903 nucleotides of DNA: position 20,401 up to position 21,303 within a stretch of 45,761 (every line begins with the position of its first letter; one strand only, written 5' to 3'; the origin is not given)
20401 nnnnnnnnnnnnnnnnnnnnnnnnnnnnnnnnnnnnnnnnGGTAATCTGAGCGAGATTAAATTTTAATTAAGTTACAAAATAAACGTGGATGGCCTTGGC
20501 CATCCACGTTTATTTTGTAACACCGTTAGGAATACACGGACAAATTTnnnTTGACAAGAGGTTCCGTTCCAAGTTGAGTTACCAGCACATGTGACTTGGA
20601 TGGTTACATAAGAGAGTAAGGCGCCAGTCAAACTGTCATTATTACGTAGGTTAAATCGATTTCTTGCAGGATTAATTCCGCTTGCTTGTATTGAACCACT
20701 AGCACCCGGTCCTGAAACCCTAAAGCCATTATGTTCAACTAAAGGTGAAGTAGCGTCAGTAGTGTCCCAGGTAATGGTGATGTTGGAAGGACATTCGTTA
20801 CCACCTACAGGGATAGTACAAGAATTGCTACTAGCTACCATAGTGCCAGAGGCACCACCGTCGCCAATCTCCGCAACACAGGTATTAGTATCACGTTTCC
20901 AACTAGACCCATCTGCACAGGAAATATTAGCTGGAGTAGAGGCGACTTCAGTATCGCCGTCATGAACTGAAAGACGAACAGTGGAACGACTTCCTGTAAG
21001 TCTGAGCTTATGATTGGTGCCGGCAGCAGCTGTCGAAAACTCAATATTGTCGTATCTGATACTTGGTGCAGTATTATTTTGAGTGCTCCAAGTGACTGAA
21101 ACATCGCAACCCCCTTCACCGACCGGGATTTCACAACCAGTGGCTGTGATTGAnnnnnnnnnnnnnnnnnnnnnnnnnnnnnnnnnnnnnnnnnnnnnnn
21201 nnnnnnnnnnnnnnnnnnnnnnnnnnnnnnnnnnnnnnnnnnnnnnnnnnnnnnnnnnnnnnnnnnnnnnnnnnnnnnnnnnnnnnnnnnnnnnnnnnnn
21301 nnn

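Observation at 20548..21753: Pilin core sandwiched between Cys-rich extracellular domains: a tripartite 'decorated' T4SS pilin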

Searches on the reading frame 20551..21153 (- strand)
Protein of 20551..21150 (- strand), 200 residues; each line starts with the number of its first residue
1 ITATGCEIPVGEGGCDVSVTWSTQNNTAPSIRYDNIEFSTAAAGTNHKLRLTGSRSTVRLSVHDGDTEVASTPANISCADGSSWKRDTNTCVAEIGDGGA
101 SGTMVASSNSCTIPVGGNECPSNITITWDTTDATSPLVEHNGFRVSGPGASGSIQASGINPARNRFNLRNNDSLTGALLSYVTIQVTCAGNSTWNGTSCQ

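Call 16: find_homologous_proteins(query=window:20551-21150:-, max_evalue=0.01)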
Query window:20551-21150:- (200 aa): 1 proteins with E <= 0.01 among 292 candidates.
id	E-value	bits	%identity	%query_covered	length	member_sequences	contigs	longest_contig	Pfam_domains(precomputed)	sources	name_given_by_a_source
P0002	5.7e-98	345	80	100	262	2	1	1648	-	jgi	-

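Call 40: predict_structure(alignment_id=A4)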
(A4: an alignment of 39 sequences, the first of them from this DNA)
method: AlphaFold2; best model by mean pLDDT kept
length: 201 residues; sequences in the alignment: 39
mean_pLDDT: 92.0   pTM: 0.65
mean pLDDT of the five models: 92.0, 91.9, 91.6, 91.4, 90.1
residues with pLDDT >= 90: 155; 70-90: 43; 50-70: 3; < 50: 0
segments of 3 or more residues with pLDDT < 50: none
pLDDT, mean of each block of 10 residues (from residue 1): 93 90 96 95 95 91 97 95 86 76 92 96 92 94 93 95 91 85 93 94 96
secondary structure, 60 per line:
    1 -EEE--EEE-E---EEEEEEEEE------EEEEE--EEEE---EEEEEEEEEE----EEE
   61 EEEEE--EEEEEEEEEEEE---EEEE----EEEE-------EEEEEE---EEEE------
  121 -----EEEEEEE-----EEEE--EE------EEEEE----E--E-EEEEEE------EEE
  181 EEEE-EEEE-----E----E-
elements in order: E2-4 E7-9 E15-23 E30-34 E37-40 E44-53 E58-65 E68-79 E83-86 E91-94 E102-107 E111-114 E126-132 E138-141 E152-156 E166-171 E178-184 E186-189

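Call 43: fold_search(model_id=the predicted structure, library=pdb)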
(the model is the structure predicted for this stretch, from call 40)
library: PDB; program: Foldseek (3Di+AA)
matches with E <= 10: 1309; with E <= 0.001: 3
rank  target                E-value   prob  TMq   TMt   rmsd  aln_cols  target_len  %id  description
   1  7sqc_2A               7.7e-04  0.96  0.26  0.10  17.4       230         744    9  Ciliary C1 central pair apparatus isolated from Chlamydomonas reinhardtii (released 2022-04-13)
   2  8bw0_C                9.4e-04  0.97  0.25  0.27  14.9       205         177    9  Structure of CEACAM5 A3-B3 domain in Complex with Tusamitamab Fab (released 2024-01-24)
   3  4x9f_B                1.0e-03  0.99  0.26  0.15  15.8       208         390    7  Crystal structure of Dscam1 isoform 6.9, N-terminal four Ig domains (released 2015-12-16)
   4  9flw_A                1.2e-03  0.99  0.29  0.15  13.5       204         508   14  CryoEM structure of the fragment-6 (3571-4078) in the grappling hook protein A (GhpA) in the bacterium Aureispira sp.  (released 2024-10-16)
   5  2v5r_A                1.2e-03  0.97  0.26  0.15  16.8       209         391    6  Structural basis for Dscam isoform specificity (released 2007-09-11)
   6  8opr_A                1.4e-03  0.97  0.27  0.10  15.4       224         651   13  Structure of the EA1 surface layer of Bacillus anthracis (released 2023-11-08)
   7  8tku_C                1.5e-03  0.97  0.28  0.27  14.9       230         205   10  ZIG-4-INS-6 complex, primitive monoclinic form (released 2024-08-28)
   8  5vkm_A                1.6e-03  0.98  0.28  0.20  14.3       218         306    9  Crystal structure of human CD22 Ig domains 1-3 in complex with alpha 2-6 sialyllactose (released 2017-10-04)
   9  2v5s_B                1.6e-03  0.98  0.26  0.15  16.6       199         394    8  Structural basis for Dscam isoform specificity (released 2007-09-11)
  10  2wv3                  1.7e-03  0.96  0.26  0.27  15.0       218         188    8  Neuroplastin-55 binds to and signals through the fibroblast growth factor receptor (released 2009-12-15)
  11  6dlf_B                1.8e-03  0.93  0.25  0.23  20.5       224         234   13  Crystal structure of NTRI homodimer (released 2019-04-10)
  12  8ywa_A                2.0e-03  0.99  0.28  0.28  11.8       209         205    6  The structure of IgE receptor binding to IgE (released 2024-11-06)
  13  4x8x_A                2.2e-03  0.94  0.25  0.15  16.2       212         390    8  Crystal structure of Dscam1 isoform 1.9, N-terminal four Ig domains (released 2015-12-16)
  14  6fwx_B                2.2e-03  0.91  0.24  0.25  13.4       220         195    9  Chimeric titin Z1Z2-Z1Z2 tandem (Z1212) functionalized with a GRGDS exogenous peptide from fibronectin (released 2019-03-27)
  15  4x9h_A                2.3e-03  0.97  0.27  0.16  16.3       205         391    6  Crystal structure of Dscam1 isoform 8.4, N-terminal four Ig domains (released 2015-12-16)
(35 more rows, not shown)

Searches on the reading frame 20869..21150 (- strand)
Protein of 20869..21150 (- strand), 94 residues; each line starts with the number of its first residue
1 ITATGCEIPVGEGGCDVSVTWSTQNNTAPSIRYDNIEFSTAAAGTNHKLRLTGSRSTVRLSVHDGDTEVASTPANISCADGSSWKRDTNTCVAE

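Call 27: search_protein_representatives(alignment_id=A1)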
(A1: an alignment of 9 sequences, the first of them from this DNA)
Query: 9 sequences, 94 profile positions. Proteins with E-value up to 0.001 (for the whole library): 960; up to 1e-10: 301; up to 1e-30: 36. The best 150 are listed.
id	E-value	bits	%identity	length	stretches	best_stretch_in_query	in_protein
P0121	2.0e-99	342.4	-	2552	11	1-93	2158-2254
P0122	1.0e-93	324.1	-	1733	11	1-93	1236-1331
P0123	5.7e-88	305.7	-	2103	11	1-93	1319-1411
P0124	8.4e-87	301.9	-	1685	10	1-93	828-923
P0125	5.1e-76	267.4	-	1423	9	1-93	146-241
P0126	8.5e-70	247.5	-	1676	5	2-93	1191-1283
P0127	1.1e-67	240.7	-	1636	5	5-93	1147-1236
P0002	7.8e-61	218.7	-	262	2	3-93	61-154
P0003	1.1e-60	218.3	-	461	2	1-93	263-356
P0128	3.3e-60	216.7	-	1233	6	3-93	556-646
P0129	5.1e-58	209.7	-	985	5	2-93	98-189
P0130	1.9e-57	207.9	-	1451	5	3-93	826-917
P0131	1.0e-55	202.3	-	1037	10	2-92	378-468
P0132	1.4e-55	201.8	-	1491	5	4-93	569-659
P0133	2.1e-49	182.1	-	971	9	6-77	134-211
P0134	2.2e-48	178.8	-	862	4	1-93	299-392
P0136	1.9e-46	172.6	-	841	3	3-93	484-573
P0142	3.0e-39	149.6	-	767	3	9-93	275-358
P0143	1.9e-38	147.0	-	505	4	1-93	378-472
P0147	1.6e-35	137.6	-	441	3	1-93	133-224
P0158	6.2e-29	116.5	-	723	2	4-93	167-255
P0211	8.8e-21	90.3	-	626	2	8-92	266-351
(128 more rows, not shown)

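Call 29: search_protein_families(library=pfam, proteins=[P0158, P0211, P0142, P0126, P0129, P0134, P0143, P0147, P0136], max_evalue=0.001)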
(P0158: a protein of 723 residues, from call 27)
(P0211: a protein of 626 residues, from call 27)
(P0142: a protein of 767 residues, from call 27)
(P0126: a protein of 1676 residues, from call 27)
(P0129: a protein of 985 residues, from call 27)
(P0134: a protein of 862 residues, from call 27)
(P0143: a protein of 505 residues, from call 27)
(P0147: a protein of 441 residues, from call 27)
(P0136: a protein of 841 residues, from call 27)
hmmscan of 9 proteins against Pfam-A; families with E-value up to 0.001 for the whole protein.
P0158 (723 aa): 1 family
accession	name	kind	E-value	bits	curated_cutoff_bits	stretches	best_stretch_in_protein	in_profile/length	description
PF18895.5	T4SS_pilin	-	1.8e-18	66.8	26.6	2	654-718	7-70/71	Type IV secretion system pilin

P0211 (626 aa): 1 family
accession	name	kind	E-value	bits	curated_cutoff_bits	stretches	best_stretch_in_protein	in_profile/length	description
PF18895.5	T4SS_pilin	-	3.8e-18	65.8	26.6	2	468-532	5-68/71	Type IV secretion system pilin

P0142 (767 aa): 1 family
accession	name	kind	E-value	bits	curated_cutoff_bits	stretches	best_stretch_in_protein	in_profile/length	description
PF18895.5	T4SS_pilin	-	1.1e-15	57.9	26.6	2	699-762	8-70/71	Type IV secretion system pilin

P0126 (1676 aa): 0 families

P0129 (985 aa): 1 family
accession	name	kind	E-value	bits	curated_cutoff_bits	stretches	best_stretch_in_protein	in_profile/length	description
PF02368.24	Big_2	-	0.00077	19.8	22.8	1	438-477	31-69/79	Bacterial Ig-like domain (group 2)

P0134 (862 aa): 0 families

P0143 (505 aa): 2 families
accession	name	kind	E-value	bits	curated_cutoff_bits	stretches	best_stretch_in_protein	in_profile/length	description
PF25387.1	ADGRF3_N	-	0.00023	21.9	31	0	147-184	11-47/60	ADGRF3-like, N-terminal domain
PF08522.16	BT_3987-like_N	-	0.00075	20.6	25.9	0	168-201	67-101/120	BT_3987-like, N-terminal domain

P0147 (441 aa): 2 families
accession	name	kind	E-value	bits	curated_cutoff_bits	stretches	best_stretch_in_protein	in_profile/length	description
PF01471.23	PG_binding_1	-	1.4e-05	25.6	23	1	43-91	2-41/57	Putative peptidoglycan binding domain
PF18957.6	RibLong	-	0.00034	21.8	27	0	205-270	25-89/93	Long Rib domain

P0136 (841 aa): 0 families

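Call 62: list_cluster_members(proteins=[P0121, P0122, P0124, P0125, P0129, P0143, P0158, P0211, P0142, P0147])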
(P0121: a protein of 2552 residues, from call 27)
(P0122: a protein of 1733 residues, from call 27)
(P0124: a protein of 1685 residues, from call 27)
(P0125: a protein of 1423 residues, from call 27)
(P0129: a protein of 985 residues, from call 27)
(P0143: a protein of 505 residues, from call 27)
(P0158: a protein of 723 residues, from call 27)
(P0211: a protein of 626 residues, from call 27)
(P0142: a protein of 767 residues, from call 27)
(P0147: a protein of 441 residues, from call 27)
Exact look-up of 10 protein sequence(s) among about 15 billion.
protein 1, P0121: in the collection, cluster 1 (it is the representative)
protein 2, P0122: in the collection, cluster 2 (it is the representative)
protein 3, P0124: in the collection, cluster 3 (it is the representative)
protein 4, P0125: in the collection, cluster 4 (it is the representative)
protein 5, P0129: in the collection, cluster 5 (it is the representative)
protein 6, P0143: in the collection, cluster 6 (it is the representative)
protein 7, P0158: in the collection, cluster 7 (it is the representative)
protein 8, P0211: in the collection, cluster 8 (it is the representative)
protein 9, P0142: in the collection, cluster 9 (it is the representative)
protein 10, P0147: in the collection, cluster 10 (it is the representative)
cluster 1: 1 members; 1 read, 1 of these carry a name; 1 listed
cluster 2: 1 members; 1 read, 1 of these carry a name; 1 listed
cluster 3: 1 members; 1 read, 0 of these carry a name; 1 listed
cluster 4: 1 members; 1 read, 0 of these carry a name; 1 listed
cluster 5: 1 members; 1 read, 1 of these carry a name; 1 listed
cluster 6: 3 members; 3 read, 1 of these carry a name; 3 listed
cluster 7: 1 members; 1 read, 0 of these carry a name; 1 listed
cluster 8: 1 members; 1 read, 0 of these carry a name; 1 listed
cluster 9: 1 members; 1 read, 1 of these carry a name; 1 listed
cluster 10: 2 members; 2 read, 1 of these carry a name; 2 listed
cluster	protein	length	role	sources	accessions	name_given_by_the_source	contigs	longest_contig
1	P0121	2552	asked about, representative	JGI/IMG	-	pimeloyl-ACP methyl ester carboxylesterase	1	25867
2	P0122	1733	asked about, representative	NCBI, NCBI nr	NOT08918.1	MAG: hypothetical protein HOP28_12025 [Gemmatimonadales bacterium] | hypothetical protein [Gemmatimonadales bacterium]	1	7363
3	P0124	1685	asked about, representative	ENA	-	-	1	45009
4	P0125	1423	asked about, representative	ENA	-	-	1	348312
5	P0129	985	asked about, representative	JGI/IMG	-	hypothetical protein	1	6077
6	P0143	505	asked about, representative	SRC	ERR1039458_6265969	-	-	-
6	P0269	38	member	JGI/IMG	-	hypothetical protein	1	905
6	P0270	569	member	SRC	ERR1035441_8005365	-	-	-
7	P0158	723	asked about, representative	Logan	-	-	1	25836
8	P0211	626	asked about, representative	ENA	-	-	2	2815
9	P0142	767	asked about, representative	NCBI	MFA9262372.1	MAG: pilin [Undibacterium sp.]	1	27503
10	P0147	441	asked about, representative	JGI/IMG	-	hypothetical protein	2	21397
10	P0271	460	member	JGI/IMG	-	-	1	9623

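Call 63: find_encoding_contigs(protein=P0158, flank=10000, max_places=1)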
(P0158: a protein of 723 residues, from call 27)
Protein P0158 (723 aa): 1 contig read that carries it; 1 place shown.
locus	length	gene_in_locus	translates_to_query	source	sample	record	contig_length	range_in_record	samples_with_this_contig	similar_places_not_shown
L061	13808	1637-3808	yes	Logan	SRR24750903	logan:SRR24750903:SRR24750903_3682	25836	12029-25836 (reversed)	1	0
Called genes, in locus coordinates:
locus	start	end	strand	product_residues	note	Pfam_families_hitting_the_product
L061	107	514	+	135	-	PF18895:T4SS_pilin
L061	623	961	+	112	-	PF18895:T4SS_pilin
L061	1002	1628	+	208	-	PF04956:TrbC (faint), PF18895:T4SS_pilin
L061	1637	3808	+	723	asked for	PF18895:T4SS_pilin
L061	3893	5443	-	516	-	-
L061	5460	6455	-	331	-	-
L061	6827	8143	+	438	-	PF08529:NusA_N, PF00575:S1 (weak), PF13184:KH_NusA_1st, PF26594:KH_NusA_2nd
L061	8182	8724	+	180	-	PF00719:Pyrophosphatase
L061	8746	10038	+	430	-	PF05697:Trigger_N, PF00254:FKBP_C, PF05698:Trigger_C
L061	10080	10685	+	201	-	PF00574:CLP_protease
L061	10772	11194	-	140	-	PF02077:SURF4 (weak), PF07291:MauE (weak), PF07681:DoxX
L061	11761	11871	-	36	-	-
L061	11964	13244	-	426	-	PF12229:PG_binding_4, PF04294:VanW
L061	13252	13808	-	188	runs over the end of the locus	PF00011:HSP20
